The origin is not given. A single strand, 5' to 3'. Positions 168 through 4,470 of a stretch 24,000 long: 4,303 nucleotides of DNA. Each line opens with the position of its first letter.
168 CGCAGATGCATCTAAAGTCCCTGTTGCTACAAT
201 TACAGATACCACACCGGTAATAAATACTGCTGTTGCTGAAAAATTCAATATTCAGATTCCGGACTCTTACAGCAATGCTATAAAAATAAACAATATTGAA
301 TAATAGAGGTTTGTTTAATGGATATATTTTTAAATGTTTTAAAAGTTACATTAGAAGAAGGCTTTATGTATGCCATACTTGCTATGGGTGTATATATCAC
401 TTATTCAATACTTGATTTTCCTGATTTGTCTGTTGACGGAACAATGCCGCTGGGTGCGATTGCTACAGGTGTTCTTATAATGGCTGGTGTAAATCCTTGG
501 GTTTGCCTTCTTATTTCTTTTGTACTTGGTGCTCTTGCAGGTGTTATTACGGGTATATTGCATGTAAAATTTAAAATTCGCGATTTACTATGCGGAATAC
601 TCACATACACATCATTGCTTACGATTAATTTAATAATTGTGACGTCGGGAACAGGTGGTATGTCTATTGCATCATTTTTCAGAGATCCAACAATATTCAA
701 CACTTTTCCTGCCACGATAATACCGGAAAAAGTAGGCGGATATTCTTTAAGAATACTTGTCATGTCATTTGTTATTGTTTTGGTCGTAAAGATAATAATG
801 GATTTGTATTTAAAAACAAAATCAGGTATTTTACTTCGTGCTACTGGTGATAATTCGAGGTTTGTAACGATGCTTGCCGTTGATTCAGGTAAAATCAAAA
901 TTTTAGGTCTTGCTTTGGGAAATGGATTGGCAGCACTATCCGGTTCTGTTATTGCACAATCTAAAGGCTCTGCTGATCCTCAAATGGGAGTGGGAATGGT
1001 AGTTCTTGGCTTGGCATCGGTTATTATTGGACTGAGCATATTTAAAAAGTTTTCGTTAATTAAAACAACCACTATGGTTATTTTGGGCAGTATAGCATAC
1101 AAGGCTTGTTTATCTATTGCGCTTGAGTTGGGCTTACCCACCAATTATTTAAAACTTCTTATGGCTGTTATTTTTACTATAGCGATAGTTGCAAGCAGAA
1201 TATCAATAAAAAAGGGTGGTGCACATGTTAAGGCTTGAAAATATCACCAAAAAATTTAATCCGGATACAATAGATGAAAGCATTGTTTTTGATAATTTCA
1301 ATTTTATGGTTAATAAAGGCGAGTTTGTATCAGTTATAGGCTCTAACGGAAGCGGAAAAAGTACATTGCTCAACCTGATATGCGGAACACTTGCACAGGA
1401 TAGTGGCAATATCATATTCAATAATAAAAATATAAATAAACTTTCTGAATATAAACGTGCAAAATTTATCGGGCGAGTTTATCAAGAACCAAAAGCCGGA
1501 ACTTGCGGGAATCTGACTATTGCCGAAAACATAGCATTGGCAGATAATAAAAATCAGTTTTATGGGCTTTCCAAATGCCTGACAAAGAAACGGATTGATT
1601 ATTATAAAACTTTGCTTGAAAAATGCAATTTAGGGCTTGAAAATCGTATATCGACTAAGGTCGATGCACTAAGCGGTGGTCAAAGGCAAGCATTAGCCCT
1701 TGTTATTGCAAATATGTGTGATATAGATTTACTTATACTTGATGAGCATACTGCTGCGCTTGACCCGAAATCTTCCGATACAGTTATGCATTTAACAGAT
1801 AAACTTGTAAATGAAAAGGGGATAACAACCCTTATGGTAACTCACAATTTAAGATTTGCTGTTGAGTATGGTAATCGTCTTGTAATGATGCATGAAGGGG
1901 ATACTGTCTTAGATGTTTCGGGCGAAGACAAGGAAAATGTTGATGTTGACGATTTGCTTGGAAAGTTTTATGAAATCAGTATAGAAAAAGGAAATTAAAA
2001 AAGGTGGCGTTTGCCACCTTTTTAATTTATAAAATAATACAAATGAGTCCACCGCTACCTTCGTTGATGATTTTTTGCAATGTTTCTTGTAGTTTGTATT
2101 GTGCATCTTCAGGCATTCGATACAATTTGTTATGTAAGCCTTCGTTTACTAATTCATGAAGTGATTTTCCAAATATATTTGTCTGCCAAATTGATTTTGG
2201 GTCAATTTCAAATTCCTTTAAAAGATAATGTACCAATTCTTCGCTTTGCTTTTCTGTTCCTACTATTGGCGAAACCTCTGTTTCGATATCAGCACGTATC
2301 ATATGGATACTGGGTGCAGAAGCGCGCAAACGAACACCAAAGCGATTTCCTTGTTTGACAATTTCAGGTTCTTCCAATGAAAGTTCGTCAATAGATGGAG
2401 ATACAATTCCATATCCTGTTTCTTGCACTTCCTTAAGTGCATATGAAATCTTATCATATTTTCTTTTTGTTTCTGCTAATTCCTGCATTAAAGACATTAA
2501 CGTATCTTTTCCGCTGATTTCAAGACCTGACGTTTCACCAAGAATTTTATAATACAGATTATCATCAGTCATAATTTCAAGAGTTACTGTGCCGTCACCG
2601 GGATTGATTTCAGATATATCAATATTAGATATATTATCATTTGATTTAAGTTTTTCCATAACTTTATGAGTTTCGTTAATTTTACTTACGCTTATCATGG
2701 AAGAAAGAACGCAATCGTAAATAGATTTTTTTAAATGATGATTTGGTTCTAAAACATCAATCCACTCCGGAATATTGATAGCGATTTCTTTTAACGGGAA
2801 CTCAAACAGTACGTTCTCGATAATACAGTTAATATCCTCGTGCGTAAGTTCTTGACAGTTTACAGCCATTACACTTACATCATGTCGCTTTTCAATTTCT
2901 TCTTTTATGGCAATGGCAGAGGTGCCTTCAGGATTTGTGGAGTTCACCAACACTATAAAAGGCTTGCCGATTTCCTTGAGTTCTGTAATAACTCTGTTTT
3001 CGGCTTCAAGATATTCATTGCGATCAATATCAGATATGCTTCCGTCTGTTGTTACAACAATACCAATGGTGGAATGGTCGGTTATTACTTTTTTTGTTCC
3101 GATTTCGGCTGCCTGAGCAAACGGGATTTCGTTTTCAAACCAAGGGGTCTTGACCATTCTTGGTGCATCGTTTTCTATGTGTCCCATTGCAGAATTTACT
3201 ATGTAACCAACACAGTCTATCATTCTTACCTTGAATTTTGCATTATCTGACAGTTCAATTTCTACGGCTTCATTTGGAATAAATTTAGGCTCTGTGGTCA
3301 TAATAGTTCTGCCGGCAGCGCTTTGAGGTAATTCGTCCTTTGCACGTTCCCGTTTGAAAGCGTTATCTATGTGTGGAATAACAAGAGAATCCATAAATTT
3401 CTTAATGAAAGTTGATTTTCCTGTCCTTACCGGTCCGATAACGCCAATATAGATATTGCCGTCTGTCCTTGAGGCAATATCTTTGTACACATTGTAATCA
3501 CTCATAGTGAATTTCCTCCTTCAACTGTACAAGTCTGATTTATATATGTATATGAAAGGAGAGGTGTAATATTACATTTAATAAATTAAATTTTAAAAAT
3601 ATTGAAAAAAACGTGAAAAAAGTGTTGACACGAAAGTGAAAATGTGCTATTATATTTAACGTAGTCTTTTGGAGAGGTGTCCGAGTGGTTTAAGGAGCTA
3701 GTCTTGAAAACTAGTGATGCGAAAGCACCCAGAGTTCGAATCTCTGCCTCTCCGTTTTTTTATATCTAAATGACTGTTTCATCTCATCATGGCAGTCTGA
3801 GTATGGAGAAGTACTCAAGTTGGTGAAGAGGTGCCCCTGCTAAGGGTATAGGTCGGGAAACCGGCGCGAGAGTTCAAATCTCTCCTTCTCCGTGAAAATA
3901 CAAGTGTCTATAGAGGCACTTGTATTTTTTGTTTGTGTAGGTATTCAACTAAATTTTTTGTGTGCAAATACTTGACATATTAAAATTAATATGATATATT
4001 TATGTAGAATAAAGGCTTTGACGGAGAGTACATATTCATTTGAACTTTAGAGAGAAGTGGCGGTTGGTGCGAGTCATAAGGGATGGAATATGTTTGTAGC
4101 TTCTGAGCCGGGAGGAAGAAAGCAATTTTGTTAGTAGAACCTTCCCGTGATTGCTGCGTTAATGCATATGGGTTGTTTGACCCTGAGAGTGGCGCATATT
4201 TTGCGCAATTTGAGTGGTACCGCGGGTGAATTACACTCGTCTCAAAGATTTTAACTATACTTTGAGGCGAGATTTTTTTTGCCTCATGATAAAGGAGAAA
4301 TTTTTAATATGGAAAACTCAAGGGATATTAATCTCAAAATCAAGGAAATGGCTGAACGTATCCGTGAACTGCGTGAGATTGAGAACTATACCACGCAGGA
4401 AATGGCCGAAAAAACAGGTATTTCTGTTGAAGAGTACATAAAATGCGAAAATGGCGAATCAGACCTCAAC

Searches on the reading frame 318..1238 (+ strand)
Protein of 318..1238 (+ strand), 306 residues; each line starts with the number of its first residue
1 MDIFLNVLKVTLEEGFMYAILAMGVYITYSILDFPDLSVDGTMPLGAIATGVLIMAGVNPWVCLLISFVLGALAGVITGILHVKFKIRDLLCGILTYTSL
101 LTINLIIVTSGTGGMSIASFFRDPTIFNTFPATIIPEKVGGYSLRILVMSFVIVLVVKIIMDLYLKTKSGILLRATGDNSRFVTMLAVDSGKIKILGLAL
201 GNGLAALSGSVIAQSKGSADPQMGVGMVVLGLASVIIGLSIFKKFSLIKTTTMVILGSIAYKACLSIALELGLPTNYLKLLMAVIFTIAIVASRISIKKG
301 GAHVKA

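Call 7: search_protein_families(library=pfam, proteins=[window:318-1238:+], max_evalue=0.001)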
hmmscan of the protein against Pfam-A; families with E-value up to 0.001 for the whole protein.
window:318-1238:+ (306 aa): 1 family
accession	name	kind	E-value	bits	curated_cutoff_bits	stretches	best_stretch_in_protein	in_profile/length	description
PF02653.21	BPD_transp_2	-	6.2e-33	114.5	26.8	1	15-289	9-268/269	Branched-chain amino acid transport system / permease component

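Call 8: search_protein_families(library=ncbifam, proteins=[window:318-1238:+], max_evalue=0.00001)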
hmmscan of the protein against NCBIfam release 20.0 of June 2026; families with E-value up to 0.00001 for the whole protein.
window:318-1238:+ (306 aa): 4 families
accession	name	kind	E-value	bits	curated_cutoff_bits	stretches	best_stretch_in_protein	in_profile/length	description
NF011961.0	PRK15432.1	equivalog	8.4e-09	35.1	388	1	16-242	45-256/344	autoinducer 2 ABC transporter permease LsrC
NF007067.0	PRK09512.1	equivalog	1.2e-08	34.5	398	1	5-291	47-315/321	ribose ABC transporter permease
TIGR03409.1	urea_trans_UrtB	equivalog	9.8e-07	28.7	250.3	1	15-238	11-235/291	urea ABC transporter permease subunit UrtB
NF007252.0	PRK09699.1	equivalog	1.6e-06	27.7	396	1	16-294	61-322/326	D-allose ABC transporter permease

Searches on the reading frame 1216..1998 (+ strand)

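Call 7: search_protein_families(library=pfam, proteins=[window:1216-1998:+], max_evalue=0.001)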
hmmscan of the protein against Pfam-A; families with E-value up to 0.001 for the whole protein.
window:1216-1998:+ (260 aa): 7 families
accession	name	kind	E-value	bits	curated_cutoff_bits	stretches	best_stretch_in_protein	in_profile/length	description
PF00005.33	ABC_tran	-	3.8e-27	96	25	1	26-180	2-137/137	ABC transporter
PF02463.25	SMC_N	-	2.2e-08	34.2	40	1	35-213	24-200/220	RecF/RecN/SMC N terminal domain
PF13304.12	AAA_21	-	5.7e-07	30.3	27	0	38-55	2-19/304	AAA domain, putative AbiEii toxin, Type IV TA system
PF13555.12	AAA_29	-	0.00012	22.1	27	1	25-63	12-50/61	P-loop containing region of AAA domain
PF13481.12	AAA_25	-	0.00024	21.2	27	0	31-60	29-58/195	AAA domain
PF13476.12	AAA_23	-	0.00064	20.9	27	0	26-72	11-56/201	AAA domain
PF13401.12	AAA_22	-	0.00077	20.2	27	0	36-208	6-121/130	AAA domain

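Call 8: search_protein_families(library=ncbifam, proteins=[window:1216-1998:+], max_evalue=0.00001)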
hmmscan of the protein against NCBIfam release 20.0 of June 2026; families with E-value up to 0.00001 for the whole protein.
window:1216-1998:+ (260 aa): 187 families (the best 25 are shown)
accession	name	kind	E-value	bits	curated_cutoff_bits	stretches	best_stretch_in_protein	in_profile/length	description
TIGR02315.1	ABC_phnC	equivalog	3.3e-40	138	266.1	1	4-241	1-235/243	phosphonate ABC transporter ATP-binding protein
TIGR04521.1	ECF_ATPase_2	equivalog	4.2e-38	131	330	1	6-235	2-228/279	energy-coupling factor transporter ATPase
NF038007.1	ABC_ATP_DarD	equivalog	4.9e-38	130.8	375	1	4-229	1-217/218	darobactin export ABC transporter ATP-binding protein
TIGR04520.1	ECF_ATPase_1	equivalog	1.1e-37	129.9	315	1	6-234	2-218/269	energy-coupling factor transporter ATPase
TIGR02203.1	MsbA_lipidA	equivalog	5.3e-35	120.9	602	1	5-254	332-568/572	lipid A export permease/ATP-binding protein MsbA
TIGR03608.1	L_ocin_972_ABC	subfamily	1.5e-33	116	254.85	1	7-215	1-197/206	putative bacteriocin export ABC transporter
TIGR02211.1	LolD_lipo_ex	equivalog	1.6e-33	116.1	307.75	1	4-225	1-215/221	lipoprotein-releasing ABC transporter ATP-binding protein LolD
NF010068.0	PRK13548.1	equivalog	2.5e-33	115.3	261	1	19-256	15-244/261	heme ABC transporter ATP-binding protein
TIGR03375.1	type_I_sec_LssB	subfamily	3.1e-33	115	693.1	1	5-233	466-682/696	type I secretion system permease/ATPase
TIGR03411.1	urea_trans_UrtD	equivalog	6.4e-33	114.4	304.1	1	5-233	3-223/242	urea ABC transporter ATP-binding protein UrtD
TIGR02982.1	heterocyst_DevA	subfamily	6.5e-33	114.2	295.8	1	5-229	2-218/220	ABC exporter ATP-binding subunit, DevA family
NF043075.1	MMSYN1_0197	equivalog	6.5e-33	114.1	550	1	4-230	2-211/341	spermidine/putrescine ABC transporter ATP-binding protein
TIGR03265.1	PhnT2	equivalog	1e-32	113.8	457.7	1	3-229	3-212/353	putative 2-aminoethylphosphonate ABC transporter ATP-binding protein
NF010156.0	PRK13635.1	equivalog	1e-32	113.4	392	1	3-231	4-219/279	energy-coupling factor ABC transporter ATP-binding protein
TIGR02857.1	CydD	equivalog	1.2e-32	113.6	435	1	22-218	335-523/529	thiol reductant ABC exporter subunit CydD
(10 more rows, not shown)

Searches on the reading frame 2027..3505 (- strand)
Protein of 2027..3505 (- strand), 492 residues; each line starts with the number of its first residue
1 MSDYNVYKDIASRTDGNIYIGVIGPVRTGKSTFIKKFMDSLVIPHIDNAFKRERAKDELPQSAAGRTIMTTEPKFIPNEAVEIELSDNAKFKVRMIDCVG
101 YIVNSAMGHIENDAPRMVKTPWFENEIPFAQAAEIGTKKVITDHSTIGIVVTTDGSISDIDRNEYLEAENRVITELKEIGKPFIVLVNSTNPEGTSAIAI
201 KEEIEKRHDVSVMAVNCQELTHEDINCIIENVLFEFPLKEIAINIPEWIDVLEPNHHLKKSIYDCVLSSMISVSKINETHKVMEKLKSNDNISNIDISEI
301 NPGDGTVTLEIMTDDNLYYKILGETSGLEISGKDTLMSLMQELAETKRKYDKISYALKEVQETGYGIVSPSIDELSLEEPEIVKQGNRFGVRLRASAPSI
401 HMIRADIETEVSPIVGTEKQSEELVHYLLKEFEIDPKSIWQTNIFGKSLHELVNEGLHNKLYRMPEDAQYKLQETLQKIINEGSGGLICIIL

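Call 7: search_protein_families(library=pfam, proteins=[window:2027-3505:-], max_evalue=0.001)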
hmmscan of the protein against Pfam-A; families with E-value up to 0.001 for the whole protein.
window:2027-3505:- (492 aa): 3 families
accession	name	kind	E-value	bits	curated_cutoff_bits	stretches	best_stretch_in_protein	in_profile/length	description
PF09547.16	SpoIVA_ATPase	-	2.2e-120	400.8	26.6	1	1-237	1-237/237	Stage IV sporulation protein A, ATPase domain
PF20438.3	SpoIVA_middle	-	1.2e-69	234.4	25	1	239-416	2-179/179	Stage IV sporulation protein A, middle domain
PF20439.3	SpoIVA_C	-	2.8e-38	130.3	25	1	417-492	1-76/76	Sporulation stage IV protein A, C-terminal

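Call 8: search_protein_families(library=ncbifam, proteins=[window:2027-3505:-], max_evalue=0.00001)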
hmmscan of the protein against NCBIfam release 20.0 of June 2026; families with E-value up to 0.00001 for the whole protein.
window:2027-3505:- (492 aa): 1 family
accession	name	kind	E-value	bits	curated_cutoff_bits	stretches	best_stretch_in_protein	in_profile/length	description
TIGR02836.1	spore_IV_A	equivalog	1.9e-232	772.5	459.9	1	1-492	1-492/492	stage IV sporulation protein A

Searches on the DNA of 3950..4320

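Call 10: search_rna_families(source=window, start=3950, end=4320, threshold=gathering, show_alignments=1)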
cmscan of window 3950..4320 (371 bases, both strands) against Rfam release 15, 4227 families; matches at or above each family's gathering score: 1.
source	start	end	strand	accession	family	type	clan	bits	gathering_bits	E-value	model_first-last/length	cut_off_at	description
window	4009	4247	+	RF00230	T-box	Cis-reg; leader;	-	100.3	93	3.8e-23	1-219/219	no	T-box leader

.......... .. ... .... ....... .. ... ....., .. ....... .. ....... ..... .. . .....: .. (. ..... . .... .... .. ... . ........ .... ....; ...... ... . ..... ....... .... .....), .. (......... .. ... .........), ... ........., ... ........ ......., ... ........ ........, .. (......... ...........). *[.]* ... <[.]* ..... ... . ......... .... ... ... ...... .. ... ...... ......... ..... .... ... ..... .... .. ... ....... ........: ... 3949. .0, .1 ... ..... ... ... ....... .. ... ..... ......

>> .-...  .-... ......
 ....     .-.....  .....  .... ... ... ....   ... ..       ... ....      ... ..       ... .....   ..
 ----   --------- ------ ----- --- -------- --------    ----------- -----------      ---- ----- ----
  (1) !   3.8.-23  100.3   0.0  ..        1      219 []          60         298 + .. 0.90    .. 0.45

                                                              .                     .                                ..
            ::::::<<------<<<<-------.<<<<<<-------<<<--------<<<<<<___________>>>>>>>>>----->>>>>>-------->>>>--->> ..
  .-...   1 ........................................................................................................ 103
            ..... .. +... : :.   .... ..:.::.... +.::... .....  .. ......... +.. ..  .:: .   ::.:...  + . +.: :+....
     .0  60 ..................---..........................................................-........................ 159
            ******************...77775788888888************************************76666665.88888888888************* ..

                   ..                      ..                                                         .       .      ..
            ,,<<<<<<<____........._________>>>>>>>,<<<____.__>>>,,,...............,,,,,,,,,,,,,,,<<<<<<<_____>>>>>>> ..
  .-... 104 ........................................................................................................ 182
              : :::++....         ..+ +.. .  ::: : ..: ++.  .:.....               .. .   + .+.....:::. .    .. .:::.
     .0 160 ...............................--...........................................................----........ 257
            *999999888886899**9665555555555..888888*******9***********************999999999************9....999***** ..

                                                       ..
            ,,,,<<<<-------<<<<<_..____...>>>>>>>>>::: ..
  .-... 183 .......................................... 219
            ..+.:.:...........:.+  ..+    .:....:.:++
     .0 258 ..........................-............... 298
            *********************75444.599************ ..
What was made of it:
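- The window T-box has a GUA specifier (call 10).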
